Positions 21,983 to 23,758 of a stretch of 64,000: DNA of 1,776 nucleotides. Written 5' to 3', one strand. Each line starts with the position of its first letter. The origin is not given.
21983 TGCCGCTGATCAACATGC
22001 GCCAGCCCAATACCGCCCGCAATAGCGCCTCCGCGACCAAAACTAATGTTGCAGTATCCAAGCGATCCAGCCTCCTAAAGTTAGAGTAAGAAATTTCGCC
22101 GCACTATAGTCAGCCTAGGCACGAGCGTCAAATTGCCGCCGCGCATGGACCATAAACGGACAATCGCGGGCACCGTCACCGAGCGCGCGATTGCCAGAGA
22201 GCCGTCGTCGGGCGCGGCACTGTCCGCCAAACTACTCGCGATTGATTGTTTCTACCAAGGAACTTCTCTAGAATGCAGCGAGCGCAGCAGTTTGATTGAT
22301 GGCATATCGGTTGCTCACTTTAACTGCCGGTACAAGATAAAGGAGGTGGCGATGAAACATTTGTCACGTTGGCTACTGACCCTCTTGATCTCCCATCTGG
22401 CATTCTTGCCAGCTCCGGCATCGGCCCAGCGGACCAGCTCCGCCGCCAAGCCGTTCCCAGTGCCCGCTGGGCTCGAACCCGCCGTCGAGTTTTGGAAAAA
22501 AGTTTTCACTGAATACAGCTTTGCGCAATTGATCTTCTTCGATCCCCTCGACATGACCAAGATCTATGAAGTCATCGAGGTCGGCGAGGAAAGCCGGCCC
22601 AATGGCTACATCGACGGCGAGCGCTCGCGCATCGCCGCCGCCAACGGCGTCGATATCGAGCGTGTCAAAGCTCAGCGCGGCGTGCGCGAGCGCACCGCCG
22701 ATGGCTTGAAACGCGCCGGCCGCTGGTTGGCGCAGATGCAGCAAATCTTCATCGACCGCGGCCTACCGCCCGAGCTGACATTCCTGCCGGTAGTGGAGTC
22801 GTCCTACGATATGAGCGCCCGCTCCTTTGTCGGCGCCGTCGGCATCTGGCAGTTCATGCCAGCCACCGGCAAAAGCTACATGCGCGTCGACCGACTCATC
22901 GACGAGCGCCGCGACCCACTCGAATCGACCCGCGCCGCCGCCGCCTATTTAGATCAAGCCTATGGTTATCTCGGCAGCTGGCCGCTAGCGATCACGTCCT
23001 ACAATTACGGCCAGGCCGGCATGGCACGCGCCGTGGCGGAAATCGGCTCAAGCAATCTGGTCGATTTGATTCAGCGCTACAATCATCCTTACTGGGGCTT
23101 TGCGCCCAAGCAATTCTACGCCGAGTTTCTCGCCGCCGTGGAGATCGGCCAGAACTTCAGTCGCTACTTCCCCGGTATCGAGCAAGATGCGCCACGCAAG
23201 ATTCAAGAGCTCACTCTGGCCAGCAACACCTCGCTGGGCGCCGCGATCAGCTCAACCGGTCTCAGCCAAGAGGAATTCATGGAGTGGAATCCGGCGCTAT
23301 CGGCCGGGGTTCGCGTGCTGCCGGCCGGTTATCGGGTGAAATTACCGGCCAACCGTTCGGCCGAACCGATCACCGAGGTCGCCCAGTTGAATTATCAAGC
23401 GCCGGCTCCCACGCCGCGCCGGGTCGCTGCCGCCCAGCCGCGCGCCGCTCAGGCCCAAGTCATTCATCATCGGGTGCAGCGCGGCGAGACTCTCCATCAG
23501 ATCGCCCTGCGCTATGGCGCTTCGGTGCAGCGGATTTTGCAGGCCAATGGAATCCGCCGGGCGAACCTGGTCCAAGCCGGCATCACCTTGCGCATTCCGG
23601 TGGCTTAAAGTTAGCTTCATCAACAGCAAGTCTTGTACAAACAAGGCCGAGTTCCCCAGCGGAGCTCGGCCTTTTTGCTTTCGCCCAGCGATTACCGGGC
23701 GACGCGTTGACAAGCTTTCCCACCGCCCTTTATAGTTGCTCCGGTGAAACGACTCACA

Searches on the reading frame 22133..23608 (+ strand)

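Call 7: search_protein_families(library=pfam, proteins=[window:22133-23608:+], max_evalue=0.01)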
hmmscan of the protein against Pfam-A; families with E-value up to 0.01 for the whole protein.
window:22133-23608:+ (491 aa): 3 families
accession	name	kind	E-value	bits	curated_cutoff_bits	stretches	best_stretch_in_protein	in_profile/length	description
PF01464.25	SLT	-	1e-20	73.9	21.3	1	211-303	13-107/117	Transglycosylase SLT domain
PF01476.26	LysM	-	1.6e-13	50.8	20.9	1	446-489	1-43/43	LysM domain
PF23473.1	LysM3_LYK4_5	-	0.0022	18.4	29.3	1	448-478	7-37/48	LYK4/5 LysM3 domain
